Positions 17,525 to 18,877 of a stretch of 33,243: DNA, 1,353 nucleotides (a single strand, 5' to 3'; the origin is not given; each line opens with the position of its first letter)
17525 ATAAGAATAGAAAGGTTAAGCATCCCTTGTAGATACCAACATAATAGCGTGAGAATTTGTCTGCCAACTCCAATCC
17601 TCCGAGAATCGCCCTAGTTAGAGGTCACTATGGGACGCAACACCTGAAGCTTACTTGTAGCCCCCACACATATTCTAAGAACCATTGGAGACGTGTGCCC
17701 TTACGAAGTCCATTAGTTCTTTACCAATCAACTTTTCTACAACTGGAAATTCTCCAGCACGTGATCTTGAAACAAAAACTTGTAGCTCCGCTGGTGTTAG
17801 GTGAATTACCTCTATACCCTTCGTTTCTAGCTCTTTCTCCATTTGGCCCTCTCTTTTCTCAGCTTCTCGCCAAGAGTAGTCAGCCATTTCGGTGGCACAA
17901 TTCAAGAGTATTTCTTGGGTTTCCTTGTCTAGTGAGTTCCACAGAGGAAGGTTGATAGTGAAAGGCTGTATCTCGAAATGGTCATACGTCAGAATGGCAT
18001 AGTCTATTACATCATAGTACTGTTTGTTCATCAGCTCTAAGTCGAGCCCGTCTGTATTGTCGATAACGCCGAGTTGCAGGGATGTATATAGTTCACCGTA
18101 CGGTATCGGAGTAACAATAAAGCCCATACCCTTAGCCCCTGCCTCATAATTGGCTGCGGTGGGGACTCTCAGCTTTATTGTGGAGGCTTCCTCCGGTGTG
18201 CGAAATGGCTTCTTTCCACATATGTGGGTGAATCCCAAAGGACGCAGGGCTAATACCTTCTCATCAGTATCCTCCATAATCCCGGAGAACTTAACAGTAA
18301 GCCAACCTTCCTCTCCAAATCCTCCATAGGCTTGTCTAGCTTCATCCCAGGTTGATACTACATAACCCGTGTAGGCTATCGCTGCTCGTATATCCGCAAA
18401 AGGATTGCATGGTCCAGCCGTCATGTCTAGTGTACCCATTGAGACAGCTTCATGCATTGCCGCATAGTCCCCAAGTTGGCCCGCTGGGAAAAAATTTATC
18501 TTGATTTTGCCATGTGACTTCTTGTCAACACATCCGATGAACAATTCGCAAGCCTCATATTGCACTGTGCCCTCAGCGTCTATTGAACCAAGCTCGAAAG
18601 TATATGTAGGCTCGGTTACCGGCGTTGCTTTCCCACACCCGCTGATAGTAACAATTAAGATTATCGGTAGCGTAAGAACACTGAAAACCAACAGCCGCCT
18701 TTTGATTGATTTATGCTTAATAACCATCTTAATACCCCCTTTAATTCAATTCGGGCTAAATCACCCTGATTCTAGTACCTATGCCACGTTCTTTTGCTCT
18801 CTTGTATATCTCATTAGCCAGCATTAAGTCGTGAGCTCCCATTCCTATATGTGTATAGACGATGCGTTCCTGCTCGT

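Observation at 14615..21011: IclR-linked TRAP transporter, opine dehydrogenase and OCD-family enzyme form a putative opine/imino-acid catabolic island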

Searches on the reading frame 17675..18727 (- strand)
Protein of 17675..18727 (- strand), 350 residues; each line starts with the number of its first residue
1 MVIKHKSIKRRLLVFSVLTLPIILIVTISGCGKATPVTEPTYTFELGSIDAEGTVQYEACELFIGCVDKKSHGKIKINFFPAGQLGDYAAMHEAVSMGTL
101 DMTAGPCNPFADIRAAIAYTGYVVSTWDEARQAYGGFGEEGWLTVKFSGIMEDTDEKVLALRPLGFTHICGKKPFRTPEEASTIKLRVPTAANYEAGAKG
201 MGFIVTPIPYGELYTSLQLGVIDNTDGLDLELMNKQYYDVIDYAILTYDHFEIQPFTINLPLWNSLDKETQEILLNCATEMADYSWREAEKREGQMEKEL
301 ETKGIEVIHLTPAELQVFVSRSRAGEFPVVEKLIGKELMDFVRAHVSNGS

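Call 3: search_protein_families(library=pfam, proteins=[window:17675-18727:-])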
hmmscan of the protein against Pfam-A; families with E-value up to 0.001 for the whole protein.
window:17675-18727:- (350 aa): 1 family
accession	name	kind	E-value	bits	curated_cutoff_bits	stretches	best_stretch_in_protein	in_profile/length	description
PF03480.18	DctP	-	1.6e-46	159.4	23.4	1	47-320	2-273/286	Bacterial extracellular solute-binding protein, family 7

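Call 4: search_protein_families(library=ncbifam, proteins=[window:17675-18727:-])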
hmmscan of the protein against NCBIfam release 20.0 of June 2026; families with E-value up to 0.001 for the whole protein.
window:17675-18727:- (350 aa): 2 families
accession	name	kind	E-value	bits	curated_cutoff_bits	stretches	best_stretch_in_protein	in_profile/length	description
NF037995.1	TRAP_S1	subfamily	1.6e-38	132.6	50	1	47-317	3-270/271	TRAP transporter substrate-binding protein DctP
TIGR00787.1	dctP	subfamily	2.5e-29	102.5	175.05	1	51-303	6-256/257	DctP family TRAP transporter solute-binding subunit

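Call 8: search_solved_structures(query=window:17675-18727:-, max_evalue=0.001, show_alignments=2)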
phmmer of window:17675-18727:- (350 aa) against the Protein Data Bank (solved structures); distinct sequences matched with E-value up to 0.001: 82 (the best 60 are shown).
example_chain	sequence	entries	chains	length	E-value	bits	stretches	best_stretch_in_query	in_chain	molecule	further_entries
4p47_A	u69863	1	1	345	8.2e-24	87.6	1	36-340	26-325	TRAP dicarboxylate transporter, DctP subunit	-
8t9t_A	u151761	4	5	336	8.2e-22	81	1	57-324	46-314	Isethionate-binding periplasmic protein DctP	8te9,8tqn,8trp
2wx9_A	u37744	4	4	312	5.9e-21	78.2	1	42-309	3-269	SIALIC ACID-BINDING PERIPLASMIC PROTEIN SIAP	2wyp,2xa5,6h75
4mmp_A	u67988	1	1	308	8.8e-21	77.6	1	42-307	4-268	Sialic Acid Binding Protein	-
2cex_A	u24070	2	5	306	9.8e-21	77.5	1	45-309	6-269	PROTEIN HI0146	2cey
2wyk_A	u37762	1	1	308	1e-20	77.4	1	45-309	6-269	SIALIC ACID-BINDING PERIPLASMIC PROTEIN SIAP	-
2v4c_A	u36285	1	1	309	1e-20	77.4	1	45-309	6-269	SIALIC ACID-BINDING PERIPLASMIC PROTEIN SIAP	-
3b50_A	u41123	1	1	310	1e-20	77.4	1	45-309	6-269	Sialic acid-binding periplasmic protein siaP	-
2xwv_A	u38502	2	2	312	1e-20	77.4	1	45-309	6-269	SIALIC ACID-BINDING PERIPLASMIC PROTEIN SIAP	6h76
2xxk_A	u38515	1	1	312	1.4e-20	76.9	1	45-309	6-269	SIALIC ACID-BINDING PERIPLASMIC PROTEIN SIAP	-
9bhf_A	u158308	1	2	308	1.9e-20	76.6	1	42-312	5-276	DctP family TRAP transporter solute-binding subunit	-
8cp7_A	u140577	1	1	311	2.1e-20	76.4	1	50-309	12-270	Sialic acid-binding periplasmic protein SiaP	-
9bh3_A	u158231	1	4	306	2.4e-20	76.2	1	45-312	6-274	DctP family TRAP transporter solute-binding subunit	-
2xwi_A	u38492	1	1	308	2.6e-20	76.1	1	45-309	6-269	SIALIC ACID-BINDING PERIPLASMIC PROTEIN SIAP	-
2xwo_A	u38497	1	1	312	5.3e-20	75.1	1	45-309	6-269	SIALIC ACID-BINDING PERIPLASMIC PROTEIN SIAP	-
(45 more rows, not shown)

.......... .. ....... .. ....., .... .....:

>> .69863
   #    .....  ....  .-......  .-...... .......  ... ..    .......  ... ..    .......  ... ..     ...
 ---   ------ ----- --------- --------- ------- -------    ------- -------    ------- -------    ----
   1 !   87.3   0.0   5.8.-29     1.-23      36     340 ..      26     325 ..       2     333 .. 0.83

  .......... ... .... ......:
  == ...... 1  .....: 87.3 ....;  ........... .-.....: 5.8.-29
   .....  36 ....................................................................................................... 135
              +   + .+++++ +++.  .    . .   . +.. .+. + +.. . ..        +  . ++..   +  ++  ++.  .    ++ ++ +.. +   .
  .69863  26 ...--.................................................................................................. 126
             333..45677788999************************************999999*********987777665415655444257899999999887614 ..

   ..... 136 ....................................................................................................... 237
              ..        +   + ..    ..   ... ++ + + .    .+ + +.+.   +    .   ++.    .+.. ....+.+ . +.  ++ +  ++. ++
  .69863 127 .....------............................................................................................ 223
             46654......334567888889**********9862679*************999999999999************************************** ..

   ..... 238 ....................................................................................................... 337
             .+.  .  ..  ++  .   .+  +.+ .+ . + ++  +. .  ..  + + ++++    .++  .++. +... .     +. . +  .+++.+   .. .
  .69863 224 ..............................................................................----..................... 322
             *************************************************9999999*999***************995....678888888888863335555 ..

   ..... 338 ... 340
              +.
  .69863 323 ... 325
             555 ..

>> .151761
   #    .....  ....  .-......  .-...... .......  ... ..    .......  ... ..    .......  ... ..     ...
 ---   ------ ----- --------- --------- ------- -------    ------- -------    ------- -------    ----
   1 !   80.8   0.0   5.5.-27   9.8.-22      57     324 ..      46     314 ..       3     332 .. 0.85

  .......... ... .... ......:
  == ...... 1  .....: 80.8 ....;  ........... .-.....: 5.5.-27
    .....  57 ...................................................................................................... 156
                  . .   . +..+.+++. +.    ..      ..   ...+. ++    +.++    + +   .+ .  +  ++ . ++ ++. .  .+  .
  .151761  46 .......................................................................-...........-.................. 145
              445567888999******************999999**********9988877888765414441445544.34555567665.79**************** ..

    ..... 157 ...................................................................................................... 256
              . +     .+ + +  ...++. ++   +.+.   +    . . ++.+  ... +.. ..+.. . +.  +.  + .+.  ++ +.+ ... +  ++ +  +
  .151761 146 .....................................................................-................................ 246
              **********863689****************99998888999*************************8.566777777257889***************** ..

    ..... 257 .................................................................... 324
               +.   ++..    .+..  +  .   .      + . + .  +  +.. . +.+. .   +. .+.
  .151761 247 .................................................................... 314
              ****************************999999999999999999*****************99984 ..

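Call 16: find_homologous_proteins(query=window:17675-18727:-)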
Query window:17675-18727:- (350 aa): 10 proteins with E <= 0.001 among 2401 candidates.
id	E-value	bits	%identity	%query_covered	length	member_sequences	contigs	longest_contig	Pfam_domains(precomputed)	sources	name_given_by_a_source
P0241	1.7e-235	799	100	100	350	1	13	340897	PF03480.19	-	-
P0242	2.0e-27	114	33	76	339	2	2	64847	PF03480.19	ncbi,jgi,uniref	ncbi:TRAP transporter substrate-binding protein DctP [Aliivibrio kagoshimensis]|jgi:TRAP-type C4-dic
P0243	3.7e-20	90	28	77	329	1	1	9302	PF03480.19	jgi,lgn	-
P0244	1.5e-16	79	24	85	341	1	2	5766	PF03480.19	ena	-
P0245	3.2e-16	78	25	69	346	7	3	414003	PF03480.19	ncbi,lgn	-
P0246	5.5e-16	77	27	87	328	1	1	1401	PF03480.19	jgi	jgi:tripartite ATP-independent transporter DctP family solute receptor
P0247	8.5e-16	76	25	74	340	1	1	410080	PF03480.19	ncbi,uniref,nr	ncbi:DctP family TRAP transporter solute-binding subunit [Halomonas sp. MCCC 1A11036]|uniref:DctP fa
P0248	3.4e-14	71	23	78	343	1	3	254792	PF03480.19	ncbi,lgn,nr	ncbi:MAG: DctP family TRAP transporter solute-binding subunit [Saccharospirillum sp.]|nr:DctP family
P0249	3.8e-12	64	26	60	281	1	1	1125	PF03480.19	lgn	-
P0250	6.0e-9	54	25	70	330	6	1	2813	PF03480.19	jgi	jgi:C4-dicarboxylate-binding protein DctP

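Call 30: search_protein_representatives(protein=window:17675-18727:-)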
Query: 350 residues. Proteins with E-value up to 0.001 (for the whole library): 8432; up to 1e-10: 2669; up to 1e-30: 35. The best 150 are listed.
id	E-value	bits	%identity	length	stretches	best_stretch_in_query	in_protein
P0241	5.6e-236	798.5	100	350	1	1-350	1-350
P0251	2.0e-52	194.9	36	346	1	9-344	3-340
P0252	4.0e-49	184.0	37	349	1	9-344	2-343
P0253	2.2e-44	168.4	34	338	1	12-337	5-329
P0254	2.3e-43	165.1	31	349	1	17-336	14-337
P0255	1.5e-39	152.5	31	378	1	37-343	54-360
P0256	4.7e-38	147.6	31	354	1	10-345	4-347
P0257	2.2e-37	145.4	33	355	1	9-340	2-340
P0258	6.8e-37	143.8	32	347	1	13-342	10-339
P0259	7.6e-37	143.7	30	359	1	32-332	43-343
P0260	1.4e-36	142.8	27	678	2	40-313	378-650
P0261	3.1e-36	141.7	34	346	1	42-343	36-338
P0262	5.6e-36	140.8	31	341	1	22-346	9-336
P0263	2.3e-35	138.8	31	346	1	42-345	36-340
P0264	1.1e-34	136.5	32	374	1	36-342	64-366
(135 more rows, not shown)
